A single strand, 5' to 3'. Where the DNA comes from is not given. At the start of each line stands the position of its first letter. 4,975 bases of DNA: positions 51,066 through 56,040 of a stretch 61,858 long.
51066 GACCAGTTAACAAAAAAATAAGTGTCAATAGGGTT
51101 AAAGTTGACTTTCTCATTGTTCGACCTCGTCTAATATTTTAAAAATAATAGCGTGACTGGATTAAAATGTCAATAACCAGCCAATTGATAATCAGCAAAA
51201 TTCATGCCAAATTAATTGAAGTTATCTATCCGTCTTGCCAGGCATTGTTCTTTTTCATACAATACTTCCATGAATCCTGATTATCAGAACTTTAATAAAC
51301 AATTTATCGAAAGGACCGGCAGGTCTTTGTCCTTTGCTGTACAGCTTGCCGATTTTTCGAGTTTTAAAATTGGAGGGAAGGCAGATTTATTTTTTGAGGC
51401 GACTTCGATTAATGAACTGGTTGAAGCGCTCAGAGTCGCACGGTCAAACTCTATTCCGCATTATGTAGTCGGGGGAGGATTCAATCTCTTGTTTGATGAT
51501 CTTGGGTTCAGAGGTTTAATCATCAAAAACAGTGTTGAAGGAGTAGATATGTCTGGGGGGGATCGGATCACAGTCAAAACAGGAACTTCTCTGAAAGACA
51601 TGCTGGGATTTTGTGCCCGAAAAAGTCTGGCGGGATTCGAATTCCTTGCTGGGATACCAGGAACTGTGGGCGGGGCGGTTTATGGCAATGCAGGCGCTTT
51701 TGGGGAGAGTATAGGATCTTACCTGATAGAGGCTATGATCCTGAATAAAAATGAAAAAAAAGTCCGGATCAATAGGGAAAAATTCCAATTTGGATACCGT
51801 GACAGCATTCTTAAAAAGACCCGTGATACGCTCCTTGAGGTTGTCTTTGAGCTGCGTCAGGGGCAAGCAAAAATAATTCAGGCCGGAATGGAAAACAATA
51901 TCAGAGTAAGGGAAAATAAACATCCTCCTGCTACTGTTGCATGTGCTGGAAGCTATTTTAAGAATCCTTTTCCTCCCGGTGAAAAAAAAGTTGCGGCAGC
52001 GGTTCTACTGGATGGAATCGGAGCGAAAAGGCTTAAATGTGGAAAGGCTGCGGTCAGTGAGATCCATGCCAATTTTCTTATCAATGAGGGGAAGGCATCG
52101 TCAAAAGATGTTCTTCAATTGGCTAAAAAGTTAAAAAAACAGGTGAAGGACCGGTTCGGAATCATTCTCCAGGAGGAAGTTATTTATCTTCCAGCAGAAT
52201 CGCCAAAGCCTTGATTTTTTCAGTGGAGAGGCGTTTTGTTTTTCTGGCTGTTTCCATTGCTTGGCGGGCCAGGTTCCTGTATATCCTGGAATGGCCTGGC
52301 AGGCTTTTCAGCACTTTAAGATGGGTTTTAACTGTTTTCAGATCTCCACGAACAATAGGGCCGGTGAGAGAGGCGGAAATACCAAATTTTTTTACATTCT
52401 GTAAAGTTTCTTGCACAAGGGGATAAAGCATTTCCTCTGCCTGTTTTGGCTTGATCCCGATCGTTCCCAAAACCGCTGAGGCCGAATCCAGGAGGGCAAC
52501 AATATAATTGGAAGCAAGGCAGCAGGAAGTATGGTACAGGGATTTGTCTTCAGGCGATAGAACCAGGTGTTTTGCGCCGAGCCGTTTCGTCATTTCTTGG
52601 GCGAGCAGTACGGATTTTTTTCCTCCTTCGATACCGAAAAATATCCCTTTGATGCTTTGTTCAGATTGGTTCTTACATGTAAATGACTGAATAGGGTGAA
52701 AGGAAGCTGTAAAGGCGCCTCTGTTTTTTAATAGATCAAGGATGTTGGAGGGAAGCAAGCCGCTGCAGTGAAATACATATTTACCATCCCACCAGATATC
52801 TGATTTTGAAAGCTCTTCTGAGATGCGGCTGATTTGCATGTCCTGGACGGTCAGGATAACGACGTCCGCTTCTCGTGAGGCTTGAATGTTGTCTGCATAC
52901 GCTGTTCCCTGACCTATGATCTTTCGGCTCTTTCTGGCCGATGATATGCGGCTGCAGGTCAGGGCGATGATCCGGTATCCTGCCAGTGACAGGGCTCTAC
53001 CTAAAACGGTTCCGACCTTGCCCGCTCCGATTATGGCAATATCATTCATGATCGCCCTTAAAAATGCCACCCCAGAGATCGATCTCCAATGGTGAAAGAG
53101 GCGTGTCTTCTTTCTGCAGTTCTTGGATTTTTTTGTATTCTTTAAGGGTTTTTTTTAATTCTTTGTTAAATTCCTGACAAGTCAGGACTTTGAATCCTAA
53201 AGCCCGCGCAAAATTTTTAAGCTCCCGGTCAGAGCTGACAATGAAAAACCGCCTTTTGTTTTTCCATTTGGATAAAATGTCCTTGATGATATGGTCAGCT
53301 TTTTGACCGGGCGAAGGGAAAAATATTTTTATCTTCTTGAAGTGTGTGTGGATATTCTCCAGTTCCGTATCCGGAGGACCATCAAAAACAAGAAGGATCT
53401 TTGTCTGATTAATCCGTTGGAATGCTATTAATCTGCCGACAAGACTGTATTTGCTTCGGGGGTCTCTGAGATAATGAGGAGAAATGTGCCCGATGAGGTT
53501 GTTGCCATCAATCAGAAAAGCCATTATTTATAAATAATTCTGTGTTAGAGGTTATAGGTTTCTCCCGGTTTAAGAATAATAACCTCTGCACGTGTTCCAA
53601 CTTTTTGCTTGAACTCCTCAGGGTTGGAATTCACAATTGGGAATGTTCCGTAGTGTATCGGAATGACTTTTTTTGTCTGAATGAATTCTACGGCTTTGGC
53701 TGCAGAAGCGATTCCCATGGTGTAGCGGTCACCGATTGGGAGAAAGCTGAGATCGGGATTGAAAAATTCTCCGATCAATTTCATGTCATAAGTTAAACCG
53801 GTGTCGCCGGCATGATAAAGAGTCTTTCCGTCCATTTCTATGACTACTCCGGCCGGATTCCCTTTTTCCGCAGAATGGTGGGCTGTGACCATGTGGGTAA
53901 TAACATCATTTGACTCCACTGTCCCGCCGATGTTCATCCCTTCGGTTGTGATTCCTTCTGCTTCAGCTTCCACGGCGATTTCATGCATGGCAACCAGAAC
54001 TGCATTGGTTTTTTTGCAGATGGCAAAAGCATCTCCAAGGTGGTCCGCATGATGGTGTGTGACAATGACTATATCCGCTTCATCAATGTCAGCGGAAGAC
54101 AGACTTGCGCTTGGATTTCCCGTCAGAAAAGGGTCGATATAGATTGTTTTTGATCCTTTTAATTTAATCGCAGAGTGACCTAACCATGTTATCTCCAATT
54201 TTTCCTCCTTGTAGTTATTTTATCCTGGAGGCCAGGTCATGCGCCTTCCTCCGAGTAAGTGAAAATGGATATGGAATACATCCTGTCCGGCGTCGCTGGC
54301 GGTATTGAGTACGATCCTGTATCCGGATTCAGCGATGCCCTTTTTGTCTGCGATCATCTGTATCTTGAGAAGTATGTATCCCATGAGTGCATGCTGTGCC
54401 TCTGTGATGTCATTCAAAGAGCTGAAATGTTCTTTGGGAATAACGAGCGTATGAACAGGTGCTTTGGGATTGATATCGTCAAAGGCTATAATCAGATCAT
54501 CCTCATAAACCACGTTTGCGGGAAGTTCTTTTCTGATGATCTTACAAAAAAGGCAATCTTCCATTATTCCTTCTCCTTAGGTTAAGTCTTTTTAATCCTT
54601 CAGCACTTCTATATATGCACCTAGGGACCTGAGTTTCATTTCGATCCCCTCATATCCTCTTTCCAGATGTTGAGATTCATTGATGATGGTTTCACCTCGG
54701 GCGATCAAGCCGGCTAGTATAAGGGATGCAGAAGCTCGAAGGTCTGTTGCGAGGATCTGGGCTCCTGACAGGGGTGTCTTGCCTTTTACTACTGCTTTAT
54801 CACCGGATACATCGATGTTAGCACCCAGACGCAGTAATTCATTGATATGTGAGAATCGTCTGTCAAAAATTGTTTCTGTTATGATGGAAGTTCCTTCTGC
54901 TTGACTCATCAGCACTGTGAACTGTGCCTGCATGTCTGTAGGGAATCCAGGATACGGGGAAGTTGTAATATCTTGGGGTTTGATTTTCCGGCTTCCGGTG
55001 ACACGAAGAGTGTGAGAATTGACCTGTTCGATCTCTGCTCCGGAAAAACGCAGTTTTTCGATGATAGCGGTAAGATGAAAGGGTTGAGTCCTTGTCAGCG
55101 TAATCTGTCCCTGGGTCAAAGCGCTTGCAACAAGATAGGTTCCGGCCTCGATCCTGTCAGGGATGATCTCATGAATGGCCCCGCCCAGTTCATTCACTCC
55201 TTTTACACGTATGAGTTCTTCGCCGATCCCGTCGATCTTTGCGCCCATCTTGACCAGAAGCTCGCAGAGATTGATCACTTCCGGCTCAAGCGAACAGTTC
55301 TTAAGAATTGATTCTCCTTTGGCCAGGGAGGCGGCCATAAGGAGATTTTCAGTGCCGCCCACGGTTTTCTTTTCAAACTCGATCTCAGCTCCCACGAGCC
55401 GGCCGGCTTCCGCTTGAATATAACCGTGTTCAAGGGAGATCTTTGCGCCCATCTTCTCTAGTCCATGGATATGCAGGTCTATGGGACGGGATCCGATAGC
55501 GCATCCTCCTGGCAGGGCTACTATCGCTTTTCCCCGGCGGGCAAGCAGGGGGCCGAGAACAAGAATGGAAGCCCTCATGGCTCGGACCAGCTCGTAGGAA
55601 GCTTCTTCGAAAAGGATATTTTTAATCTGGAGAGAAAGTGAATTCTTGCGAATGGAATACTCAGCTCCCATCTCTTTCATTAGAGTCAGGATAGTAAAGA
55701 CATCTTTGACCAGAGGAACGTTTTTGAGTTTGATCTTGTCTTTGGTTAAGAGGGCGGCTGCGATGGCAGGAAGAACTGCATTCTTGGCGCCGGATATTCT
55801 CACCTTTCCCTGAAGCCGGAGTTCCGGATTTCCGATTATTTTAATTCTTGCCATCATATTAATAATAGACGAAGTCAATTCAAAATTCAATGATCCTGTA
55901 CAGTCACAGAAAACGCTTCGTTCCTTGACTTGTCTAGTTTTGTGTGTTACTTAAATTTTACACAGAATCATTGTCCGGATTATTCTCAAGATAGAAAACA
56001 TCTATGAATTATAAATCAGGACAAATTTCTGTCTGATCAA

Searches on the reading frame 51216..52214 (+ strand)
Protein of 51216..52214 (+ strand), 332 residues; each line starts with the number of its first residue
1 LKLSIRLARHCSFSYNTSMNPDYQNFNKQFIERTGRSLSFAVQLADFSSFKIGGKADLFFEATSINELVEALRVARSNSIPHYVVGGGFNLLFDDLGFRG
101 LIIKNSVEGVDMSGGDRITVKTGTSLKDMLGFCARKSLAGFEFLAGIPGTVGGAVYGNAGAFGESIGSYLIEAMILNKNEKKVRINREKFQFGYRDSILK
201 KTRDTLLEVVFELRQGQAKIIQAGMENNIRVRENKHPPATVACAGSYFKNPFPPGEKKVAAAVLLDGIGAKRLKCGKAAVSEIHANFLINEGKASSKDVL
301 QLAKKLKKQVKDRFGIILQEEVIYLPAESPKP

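Call 89: search_protein_families(library=pfam, proteins=[window:51216-52214:+], max_evalue=0.00001)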
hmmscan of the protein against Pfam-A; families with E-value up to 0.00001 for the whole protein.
window:51216-52214:+ (332 aa): 2 families
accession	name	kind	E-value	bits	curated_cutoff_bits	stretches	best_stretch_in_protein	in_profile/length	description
PF02873.21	MurB_C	-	9.1e-25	87.2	27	1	221-324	2-98/99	UDP-N-acetylenolpyruvoylglucosamine reductase, C-terminal domain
PF01565.28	FAD_binding_4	-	8.3e-18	64.9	26.4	1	57-169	2-122/139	FAD binding domain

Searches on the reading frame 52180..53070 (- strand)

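Call 89: search_protein_families(library=pfam, proteins=[window:52180-53070:-], max_evalue=0.00001)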
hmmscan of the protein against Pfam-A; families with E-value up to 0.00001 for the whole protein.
window:52180-53070:- (296 aa): 3 families
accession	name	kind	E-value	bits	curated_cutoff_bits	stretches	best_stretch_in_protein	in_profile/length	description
PF10728.14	DUF2520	-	5.6e-35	120.2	25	1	143-270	1-124/125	Domain of unknown function (DUF2520)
PF10727.15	Rossmann-like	-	2e-15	57.1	23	1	10-126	16-131/131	Rossmann-like domain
PF03807.23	F420_oxidored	-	2.4e-09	38.1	21.6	1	11-89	2-80/94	NADP oxidoreductase coenzyme F420-dependent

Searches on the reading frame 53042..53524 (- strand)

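Call 89: search_protein_families(library=pfam, proteins=[window:53042-53524:-], max_evalue=0.00001)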
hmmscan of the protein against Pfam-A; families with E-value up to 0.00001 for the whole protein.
window:53042-53524:- (160 aa): 1 family
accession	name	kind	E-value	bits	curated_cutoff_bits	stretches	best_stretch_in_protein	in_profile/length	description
PF05991.17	NYN_YacP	-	9.3e-20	71.7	24.6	1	4-139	2-143/166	YacP-like NYN domain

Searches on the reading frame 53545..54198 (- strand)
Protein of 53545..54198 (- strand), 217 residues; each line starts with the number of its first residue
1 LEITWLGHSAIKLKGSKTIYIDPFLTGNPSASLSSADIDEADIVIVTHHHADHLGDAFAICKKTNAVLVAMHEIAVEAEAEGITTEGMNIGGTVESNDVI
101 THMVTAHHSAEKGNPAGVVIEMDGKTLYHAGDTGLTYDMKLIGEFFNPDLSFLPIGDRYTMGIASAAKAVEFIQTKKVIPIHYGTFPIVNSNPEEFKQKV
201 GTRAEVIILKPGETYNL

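Call 89: search_protein_families(library=pfam, proteins=[window:53545-54198:-], max_evalue=0.00001)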
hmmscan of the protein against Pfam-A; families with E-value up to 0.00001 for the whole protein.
window:53545-54198:- (217 aa): 3 families
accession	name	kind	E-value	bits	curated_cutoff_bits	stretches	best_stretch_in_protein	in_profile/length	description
PF12706.13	Lactamase_B_2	-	3e-22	79.6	27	1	18-183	2-200/200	Beta-lactamase superfamily domain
PF13483.12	Lactamase_B_3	-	5.1e-22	79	24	1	2-182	1-160/160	Beta-lactamase superfamily domain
PF00753.33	Lactamase_B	-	2.6e-12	47.6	22.7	1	15-148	14-162/196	Metallo-beta-lactamase superfamily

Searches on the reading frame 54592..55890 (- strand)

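Call 89: search_protein_families(library=pfam, proteins=[window:54592-55890:-], max_evalue=0.00001)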
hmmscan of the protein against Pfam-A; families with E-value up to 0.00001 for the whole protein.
window:54592-55890:- (432 aa): 1 family
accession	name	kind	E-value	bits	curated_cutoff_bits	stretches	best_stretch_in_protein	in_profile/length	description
PF00275.25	EPSP_synthase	-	1.8e-103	346.9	22.8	1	25-420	6-417/417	EPSP synthase (3-phosphoshikimate 1-carboxyvinyltransferase)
